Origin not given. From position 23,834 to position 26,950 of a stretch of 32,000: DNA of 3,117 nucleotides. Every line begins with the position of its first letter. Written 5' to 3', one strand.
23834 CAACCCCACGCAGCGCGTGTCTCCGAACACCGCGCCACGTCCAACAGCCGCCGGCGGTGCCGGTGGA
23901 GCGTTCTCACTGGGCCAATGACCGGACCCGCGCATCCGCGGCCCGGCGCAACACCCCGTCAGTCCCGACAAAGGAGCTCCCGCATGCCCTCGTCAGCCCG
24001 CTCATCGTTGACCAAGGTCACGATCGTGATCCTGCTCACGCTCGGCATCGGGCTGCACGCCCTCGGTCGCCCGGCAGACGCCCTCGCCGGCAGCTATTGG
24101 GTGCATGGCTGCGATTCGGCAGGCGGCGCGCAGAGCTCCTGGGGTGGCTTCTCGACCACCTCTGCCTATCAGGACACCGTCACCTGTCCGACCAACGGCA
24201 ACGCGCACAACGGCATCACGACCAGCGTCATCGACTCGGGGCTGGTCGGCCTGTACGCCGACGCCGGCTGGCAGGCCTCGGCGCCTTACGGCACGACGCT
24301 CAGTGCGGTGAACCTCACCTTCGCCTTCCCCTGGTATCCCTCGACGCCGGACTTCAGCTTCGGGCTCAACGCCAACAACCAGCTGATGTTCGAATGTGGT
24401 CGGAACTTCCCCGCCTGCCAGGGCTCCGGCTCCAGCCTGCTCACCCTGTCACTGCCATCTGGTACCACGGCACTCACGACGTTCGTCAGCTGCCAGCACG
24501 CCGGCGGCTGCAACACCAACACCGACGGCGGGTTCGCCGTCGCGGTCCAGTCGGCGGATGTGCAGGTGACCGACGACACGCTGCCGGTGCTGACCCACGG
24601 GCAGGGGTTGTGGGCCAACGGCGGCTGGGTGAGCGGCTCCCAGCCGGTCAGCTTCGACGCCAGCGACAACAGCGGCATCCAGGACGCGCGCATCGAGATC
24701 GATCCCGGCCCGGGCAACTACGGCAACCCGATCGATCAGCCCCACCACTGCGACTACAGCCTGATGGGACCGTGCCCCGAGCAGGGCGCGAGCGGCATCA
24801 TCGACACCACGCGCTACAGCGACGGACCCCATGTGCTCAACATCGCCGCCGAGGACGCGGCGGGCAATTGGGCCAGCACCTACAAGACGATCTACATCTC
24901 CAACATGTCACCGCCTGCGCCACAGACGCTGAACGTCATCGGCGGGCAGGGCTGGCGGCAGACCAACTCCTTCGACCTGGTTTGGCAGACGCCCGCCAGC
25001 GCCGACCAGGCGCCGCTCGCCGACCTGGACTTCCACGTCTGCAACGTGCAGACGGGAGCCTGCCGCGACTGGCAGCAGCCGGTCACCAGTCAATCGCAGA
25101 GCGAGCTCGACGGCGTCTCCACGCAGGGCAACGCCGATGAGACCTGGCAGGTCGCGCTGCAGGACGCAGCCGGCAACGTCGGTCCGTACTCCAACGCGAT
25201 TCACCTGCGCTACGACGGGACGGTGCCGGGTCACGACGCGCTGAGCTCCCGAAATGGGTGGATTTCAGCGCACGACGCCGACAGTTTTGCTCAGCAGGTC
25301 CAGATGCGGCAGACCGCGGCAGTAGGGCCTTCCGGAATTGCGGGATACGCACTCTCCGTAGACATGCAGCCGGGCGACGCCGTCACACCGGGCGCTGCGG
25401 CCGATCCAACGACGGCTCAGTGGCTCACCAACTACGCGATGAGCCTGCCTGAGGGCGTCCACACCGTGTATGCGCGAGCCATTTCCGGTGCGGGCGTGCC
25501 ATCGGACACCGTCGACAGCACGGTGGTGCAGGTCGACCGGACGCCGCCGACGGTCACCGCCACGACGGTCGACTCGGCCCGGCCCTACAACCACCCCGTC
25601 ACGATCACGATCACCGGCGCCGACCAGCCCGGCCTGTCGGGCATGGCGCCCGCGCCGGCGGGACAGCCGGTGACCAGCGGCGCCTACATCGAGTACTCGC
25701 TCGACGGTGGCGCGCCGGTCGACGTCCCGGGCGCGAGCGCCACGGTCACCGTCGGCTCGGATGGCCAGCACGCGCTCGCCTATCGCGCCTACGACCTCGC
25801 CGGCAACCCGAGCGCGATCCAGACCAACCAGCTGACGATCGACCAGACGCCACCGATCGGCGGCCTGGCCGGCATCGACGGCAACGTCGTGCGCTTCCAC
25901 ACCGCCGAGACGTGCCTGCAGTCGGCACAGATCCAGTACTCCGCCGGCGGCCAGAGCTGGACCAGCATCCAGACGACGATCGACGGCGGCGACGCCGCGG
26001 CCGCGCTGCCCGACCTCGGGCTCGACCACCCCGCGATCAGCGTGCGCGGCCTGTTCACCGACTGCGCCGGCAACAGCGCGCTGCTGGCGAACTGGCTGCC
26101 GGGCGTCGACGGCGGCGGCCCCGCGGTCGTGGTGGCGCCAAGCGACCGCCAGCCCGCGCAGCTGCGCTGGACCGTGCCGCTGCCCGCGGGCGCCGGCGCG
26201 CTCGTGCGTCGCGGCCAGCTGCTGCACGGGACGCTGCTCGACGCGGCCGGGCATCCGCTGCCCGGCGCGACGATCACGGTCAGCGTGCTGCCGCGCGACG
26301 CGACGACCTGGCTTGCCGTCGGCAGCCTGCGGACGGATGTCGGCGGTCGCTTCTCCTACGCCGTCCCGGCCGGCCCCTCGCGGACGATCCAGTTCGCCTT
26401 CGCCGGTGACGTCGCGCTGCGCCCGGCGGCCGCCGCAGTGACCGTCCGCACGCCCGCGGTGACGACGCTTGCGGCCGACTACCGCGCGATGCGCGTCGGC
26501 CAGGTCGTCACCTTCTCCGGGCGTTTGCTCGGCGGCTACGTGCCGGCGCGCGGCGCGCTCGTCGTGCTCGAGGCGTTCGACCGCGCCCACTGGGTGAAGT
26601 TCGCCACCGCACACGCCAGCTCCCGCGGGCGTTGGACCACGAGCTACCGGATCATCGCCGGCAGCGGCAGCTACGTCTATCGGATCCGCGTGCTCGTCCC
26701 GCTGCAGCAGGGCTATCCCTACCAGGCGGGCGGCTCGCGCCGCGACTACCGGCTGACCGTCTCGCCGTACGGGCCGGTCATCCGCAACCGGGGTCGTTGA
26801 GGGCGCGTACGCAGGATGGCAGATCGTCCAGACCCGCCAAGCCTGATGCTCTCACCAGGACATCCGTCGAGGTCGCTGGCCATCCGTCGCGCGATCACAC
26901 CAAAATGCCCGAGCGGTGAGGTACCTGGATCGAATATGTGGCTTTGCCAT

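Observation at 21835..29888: Four-gene block (ECF sigma, sigma/anti-sigma fusion, secreted multi-Ig protein, S8 protease) as a candidate uncharacterised envelope signalling/proteolysis module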

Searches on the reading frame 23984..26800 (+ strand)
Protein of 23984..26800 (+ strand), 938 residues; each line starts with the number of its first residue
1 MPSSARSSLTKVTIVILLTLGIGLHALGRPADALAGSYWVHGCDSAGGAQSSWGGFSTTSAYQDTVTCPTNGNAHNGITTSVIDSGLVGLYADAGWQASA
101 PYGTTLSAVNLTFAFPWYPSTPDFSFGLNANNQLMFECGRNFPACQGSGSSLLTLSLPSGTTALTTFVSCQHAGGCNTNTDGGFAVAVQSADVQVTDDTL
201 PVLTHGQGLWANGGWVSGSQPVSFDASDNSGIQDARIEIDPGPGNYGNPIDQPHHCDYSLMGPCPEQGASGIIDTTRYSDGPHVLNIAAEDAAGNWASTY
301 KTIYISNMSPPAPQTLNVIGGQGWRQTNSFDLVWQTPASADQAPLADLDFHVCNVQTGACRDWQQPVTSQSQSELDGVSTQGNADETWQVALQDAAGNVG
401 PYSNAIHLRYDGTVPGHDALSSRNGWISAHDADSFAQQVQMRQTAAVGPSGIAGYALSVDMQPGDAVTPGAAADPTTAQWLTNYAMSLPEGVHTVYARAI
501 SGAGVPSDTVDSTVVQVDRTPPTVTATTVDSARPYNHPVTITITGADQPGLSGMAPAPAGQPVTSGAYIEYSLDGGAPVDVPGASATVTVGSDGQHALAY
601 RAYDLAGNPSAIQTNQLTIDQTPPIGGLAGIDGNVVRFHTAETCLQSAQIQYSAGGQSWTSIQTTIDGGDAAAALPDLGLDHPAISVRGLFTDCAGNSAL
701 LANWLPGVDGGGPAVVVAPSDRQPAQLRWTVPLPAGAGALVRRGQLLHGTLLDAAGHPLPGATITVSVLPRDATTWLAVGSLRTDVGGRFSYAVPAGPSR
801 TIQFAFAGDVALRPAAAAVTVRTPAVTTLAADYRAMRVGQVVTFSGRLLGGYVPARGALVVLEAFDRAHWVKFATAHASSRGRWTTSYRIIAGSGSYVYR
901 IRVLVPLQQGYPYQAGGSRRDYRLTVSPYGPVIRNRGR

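Call 4: search_protein_families(library=pfam, proteins=[window:23984-26800:+], max_evalue=0.01)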
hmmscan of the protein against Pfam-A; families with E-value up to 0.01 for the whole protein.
window:23984-26800:+ (938 aa): 2 families
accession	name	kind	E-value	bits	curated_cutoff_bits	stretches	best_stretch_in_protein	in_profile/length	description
PF19077.6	Big_13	-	1.5e-07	32.3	27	0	591-621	72-102/102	Bacterial Ig-like domain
PF13620.12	CarboxypepD_reg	-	0.00076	20.2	32.3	1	747-804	2-54/82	Carboxypeptidase regulatory-like domain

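Call 5: search_protein_families(library=ncbifam, proteins=[window:23984-26800:+], max_evalue=0.01)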
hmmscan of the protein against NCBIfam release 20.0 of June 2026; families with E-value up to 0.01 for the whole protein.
window:23984-26800:+ (938 aa): 2 families
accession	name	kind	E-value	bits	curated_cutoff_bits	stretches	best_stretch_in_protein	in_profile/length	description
NF047446.1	barrel_OmpL47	domain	1.3e-10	41.6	40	1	567-619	19-68/68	OmpL47-type beta-barrel domain-containing protein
NF047441.1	Lepto_OmpL47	equivalog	7.1e-06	25.9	250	0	587-625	290-328/336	multi-beta-barrel domain surface protein OmpL47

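Call 13: find_homologous_proteins(query=window:23984-26800:+)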
Query window:23984-26800:+ (938 aa): 66 proteins with E <= 0.001 among 8000 candidates.
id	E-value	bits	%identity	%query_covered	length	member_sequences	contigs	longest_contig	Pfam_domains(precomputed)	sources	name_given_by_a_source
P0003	0.0e+0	2129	100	100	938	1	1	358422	PF19077.7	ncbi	-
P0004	3.5e-125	438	45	19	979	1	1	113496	PF19077.7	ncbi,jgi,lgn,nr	ncbi:MAG: hypothetical protein QOJ97_231 [Solirubrobacteraceae bacterium]|jgi:hypothetical protein|n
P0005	1.6e-123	432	36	94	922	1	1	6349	PF19077.7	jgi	jgi:hypothetical protein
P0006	1.1e-117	413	34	98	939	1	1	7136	PF19077.7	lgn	-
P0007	4.6e-107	378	32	98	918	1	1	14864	PF19077.7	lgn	-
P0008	1.1e-106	376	33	94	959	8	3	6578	PF19077.7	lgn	-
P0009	1.0e-105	373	31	94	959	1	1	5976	PF19077.7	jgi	jgi:hypothetical protein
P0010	2.6e-102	362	31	98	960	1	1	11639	PF19077.7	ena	-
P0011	5.7e-102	361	38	44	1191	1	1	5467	PF19077.7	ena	-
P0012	9.5e-102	360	32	98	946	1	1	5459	PF12245.15,PF19077.7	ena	-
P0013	2.3e-101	359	32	96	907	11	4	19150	PF12245.15,PF19077.7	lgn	-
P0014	3.4e-99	352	37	43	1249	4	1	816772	PF13750.13,PF12245.15,PF19077.7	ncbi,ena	-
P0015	1.6e-95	339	31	95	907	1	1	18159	PF17957.8,PF12245.15,PF19077.7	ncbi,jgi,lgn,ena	-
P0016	2.4e-95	339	33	96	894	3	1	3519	PF17957.8,PF13620.13,PF12245.15,PF19077.7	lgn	-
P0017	6.1e-94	334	33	96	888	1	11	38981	PF13620.13,PF19077.7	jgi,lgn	-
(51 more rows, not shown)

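Call 15: find_encoding_contigs(protein=P0003, flank=10000, max_places=2)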
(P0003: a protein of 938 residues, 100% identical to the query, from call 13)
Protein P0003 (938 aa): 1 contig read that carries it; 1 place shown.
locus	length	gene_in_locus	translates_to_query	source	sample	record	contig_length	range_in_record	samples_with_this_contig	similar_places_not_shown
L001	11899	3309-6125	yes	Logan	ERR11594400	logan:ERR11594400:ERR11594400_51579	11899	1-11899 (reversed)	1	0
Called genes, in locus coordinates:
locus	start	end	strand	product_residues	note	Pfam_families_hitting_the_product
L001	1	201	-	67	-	?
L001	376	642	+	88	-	PF01402:RHH_1 (weak)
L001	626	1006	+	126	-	PF01850:PIN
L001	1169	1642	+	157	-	PF08281:Sigma70_r4_2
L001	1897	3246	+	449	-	PF08281:Sigma70_r4_2 (faint), PF13490:zf-HC2 (weak)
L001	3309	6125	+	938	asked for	PF19077:Big_13 (faint)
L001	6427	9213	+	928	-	PF00082:Peptidase_S8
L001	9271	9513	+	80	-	-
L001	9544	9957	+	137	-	PF01850:PIN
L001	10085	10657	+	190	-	-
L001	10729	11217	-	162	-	PF13302:Acetyltransf_3, PF13420:Acetyltransf_4, PF00583:Acetyltransf_1, PF13673:Acetyltransf_10, PF13508:Acetyltransf_7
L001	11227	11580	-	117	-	PF03960:ArsC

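Call 16: find_encoding_contigs(protein=P0004, flank=10000, max_places=2)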
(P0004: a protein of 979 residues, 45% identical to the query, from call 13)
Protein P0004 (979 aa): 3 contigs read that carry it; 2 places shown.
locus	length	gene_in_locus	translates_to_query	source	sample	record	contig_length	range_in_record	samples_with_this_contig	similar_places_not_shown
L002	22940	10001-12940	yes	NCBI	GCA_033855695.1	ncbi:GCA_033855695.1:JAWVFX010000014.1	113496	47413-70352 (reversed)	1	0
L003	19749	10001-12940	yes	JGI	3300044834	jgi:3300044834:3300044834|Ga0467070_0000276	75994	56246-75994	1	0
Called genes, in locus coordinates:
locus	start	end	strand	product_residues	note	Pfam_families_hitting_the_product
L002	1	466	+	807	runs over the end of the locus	PF12846:AAA_10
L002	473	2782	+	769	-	-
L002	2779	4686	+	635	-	PF01464:SLT, PF13406:SLT_2, PF01551:Peptidase_M23, PF05257:CHAP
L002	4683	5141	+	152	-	-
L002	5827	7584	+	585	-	PF10412:TrwB_AAD_bind (weak)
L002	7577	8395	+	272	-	PF13814:Replic_Relax (weak)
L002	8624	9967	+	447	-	-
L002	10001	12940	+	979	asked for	PF19077:Big_13 (faint)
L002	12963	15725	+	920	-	PF00082:Peptidase_S8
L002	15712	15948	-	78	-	PF13560:HTH_31, PF01381:HTH_3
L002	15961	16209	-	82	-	-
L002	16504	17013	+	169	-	PF04542:Sigma70_r2, PF08281:Sigma70_r4_2 (weak)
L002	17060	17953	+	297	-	PF18928:DUF5677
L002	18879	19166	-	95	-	PF14230:DUF4333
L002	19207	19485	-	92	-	-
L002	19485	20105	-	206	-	PF01726:LexA_DNA_bind, PF00717:Peptidase_S24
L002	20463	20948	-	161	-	PF00188:CAP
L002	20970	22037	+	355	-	PF00805:Pentapeptide (weak), PF13576:Pentapeptide_3 (faint), PF13599:Pentapeptide_4 (faint), PF00805:Pentapeptide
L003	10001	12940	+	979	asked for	PF19077:Big_13 (faint)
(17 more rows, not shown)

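Call 23: find_related_loci(query=A2, collection=genome_contigs, flank=10000)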
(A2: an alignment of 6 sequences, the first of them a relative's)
Query A2 (938 aa) in genome_contigs; peptide patterns used: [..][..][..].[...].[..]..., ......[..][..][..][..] (x = any residue, [..] = any of these).
194 stretches matched a pattern; 62 encode a relative of the query (tblastn E <= 1e-3); 62 distinct loci.
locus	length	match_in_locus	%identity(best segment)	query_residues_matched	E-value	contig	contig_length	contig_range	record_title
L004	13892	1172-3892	33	7-913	8e-114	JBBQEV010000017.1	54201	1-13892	MAG: Solirubrobacterales bacterium isolate Co_metawrap_1074 Cmw_1074_k141_20797245_length_54201_cov_46.9966, whole genom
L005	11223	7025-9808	34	2-919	1e-113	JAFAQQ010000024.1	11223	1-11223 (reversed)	MAG: Actinomycetota bacterium isolate CP_BM_ER_68 BM_ER_k147_8730404, whole genome shotgun sequence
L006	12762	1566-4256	33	30-918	1e-113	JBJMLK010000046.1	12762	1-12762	MAG: Thermoleophilaceae bacterium isolate H2_16_all_fractions_metab_conc_97_72_48 k255_1408627, whole genome shotgun seq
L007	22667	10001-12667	33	33-913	5e-110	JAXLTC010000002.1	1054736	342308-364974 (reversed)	MAG: Solirubrobacteraceae bacterium isolate STL-ACT51 C1.32.fa-2, whole genome shotgun sequence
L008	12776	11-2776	30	68-934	1e-101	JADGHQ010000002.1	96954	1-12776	MAG: Thermoleophilaceae bacterium isolate HOG39 NODE_29_length_96954_cov_60.795209, whole genome shotgun sequence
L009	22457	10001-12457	33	156-919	2e-97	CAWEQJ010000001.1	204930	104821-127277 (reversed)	MAG: uncultured Thermoleophilaceae bacterium isolate MFD01721.bin.2.52 genome assembly, contig: contig_14188, whole geno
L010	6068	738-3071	31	167-918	1e-96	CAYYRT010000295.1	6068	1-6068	MAG TPA_asm: uncultured Acidimicrobiaceae bacterium isolate binchicken_co31_95 genome assembly, contig: k141_4439123, wh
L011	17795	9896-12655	32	33-914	2e-95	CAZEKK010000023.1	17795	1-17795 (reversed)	MAG TPA_asm: uncultured Solirubrobacteraceae bacterium isolate SRP173033_co1_67 genome assembly, contig: NODE_5901_lengt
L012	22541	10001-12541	31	30-918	2e-94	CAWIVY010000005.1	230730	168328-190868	MAG: uncultured Solirubrobacteraceae bacterium isolate MFD04212.bin.2.71 genome assembly, contig: contig_2323, whole gen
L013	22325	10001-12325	31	167-916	6e-92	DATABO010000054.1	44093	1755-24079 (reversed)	MAG TPA_asm: Thermoleophilaceae bacterium isolate SMAG_U6700 k141_1557799, whole genome shotgun sequence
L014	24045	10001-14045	30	30-919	1e-91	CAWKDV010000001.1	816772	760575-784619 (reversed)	MAG: uncultured Thermoleophilaceae bacterium isolate MFD05442.bin.2.8 genome assembly, contig: contig_15445, whole genom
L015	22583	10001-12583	30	35-919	2e-85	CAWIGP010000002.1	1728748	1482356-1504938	MAG: uncultured Solirubrobacteraceae bacterium isolate MFD05454.bin.2.299 genome assembly, contig: contig_17256, whole g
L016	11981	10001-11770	35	30-624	2e-80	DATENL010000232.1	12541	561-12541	MAG TPA_asm: Thermoleophilaceae bacterium isolate SMAG_U8968 k141_398732, whole genome shotgun sequence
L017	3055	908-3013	31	7-719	3e-79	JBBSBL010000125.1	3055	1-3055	MAG: Solirubrobacterales bacterium isolate La6_metabat2.130 La6_metabat2.130_K_280065_L_3055_cov_18.0000, whole genome s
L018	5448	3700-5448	32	36-624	5e-74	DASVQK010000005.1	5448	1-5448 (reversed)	MAG TPA_asm: Thermoleophilaceae bacterium isolate SMAG_U3206 k141_749558, whole genome shotgun sequence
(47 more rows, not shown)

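Call 52: find_related_loci(query=A5, collection=metagenome_contigs, flank=6000)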
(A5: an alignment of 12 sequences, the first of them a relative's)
Query A5 (447 aa) in metagenome_contigs; peptide patterns used: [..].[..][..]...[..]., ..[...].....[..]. (x = any residue, [..] = any of these).
600 stretches matched a pattern (row limit reached: there are more); 338 encode a relative of the query (tblastn E <= 1e-3); the best 80 are kept; 80 distinct loci.
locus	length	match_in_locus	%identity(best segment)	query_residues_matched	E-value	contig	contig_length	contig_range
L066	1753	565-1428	63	30-319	8e-108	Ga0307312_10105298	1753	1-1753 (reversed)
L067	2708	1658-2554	62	31-331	1e-102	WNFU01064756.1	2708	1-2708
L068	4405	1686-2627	53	30-342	1e-92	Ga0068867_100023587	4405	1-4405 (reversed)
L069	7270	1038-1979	53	30-342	2e-92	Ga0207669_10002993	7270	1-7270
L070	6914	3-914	54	40-342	2e-89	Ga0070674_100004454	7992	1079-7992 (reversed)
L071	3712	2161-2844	49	30-258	8e-63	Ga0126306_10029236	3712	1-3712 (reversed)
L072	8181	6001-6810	48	38-316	3e-62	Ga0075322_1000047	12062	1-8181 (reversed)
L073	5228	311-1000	51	38-260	2e-61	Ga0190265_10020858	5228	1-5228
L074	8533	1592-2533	43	28-343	3e-60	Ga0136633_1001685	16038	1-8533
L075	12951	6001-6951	43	14-327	6e-60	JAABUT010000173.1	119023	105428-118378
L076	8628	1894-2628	51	38-273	1e-59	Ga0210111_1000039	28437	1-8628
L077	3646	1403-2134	49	38-273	1e-59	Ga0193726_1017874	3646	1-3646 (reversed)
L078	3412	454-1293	44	26-303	3e-59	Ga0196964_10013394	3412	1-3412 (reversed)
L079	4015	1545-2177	52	38-246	1e-58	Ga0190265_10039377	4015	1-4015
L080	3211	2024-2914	42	31-323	1e-58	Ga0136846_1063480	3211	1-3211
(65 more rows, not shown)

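Call 53: predict_structure(alignment_id=A3)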
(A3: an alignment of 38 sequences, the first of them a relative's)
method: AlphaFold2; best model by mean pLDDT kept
length: 938 residues; sequences in the alignment: 38
mean_pLDDT: 84.7   pTM: 0.48
mean pLDDT of the five models: 84.7, 83.4, 83.3, 83.1, 82.3
residues with pLDDT >= 90: 488; 70-90: 313; 50-70: 97; < 50: 40
segments of 3 or more residues with pLDDT < 50: 1-11, 26-30, 718-721, 734-737, 932-938
pLDDT, mean of each block of 10 residues (from residue 1): 40 52 47 76 94 93 94 91 85 95 96 81 87 90 72 94 95 86 86 96 83 88 93 93 70 92 93 90 93 94 92 93 93 86 90 94 90 90 93 93 95 77 79 64 64 78 61 55 74 83 83 87 85 83 92 92 93 94 94 90 94 90 86 84 85 83 87 73 78 88 78 62 77 54 80 91 94 88 95 89 89 87 93 88 94 91 93 95 94 81 93 92 85 41
secondary structure, 60 per line:
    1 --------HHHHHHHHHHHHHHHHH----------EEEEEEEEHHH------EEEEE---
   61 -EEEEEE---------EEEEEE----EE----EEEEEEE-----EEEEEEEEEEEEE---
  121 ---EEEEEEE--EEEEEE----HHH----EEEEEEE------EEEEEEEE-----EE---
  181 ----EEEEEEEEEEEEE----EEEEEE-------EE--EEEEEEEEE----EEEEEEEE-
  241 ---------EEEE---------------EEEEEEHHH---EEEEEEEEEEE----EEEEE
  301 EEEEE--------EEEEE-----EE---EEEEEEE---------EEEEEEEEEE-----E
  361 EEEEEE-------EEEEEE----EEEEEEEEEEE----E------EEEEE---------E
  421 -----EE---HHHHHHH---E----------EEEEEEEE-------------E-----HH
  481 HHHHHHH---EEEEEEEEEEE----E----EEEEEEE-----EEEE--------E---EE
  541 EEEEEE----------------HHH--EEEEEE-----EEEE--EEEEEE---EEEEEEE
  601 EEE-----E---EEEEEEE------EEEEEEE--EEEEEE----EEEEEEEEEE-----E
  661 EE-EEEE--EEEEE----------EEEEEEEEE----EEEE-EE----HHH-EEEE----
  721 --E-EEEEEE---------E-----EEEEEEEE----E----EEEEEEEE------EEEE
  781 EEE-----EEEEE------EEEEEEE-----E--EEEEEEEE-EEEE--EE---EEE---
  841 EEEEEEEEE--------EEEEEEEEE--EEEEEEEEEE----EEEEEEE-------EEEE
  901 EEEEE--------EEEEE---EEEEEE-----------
elements in order (helices of 4 or more, strands of 3 or more residues): H9-25 E36-43 E53-57 E62-67 E77-82 E93-99 E105-117 E124-130 E133-138 E150-156 E163-170 E185-197 E202-207 E219-227 E232-239 E250-253 E269-274 E281-291 E296-305 E314-318 E329-335 E345-354 E360-366 E374-379 E384-394 E406-410 H431-437 E452-459 H479-487 E491-501 E511-517 E523-526 E539-546 E568-573 E579-582 E585-590 E594-603 E613-619 E626-632 E635-640 E645-654 E660-662 E664-667 E670-674 E685-693 E698-701 E713-716 E725-730 E746-753 E763-770 E777-783 E789-793 E800-806 E815-822 E824-827 E835-837 E841-849 E858-866 E869-878 E883-889 E897-905 E914-918 E922-927
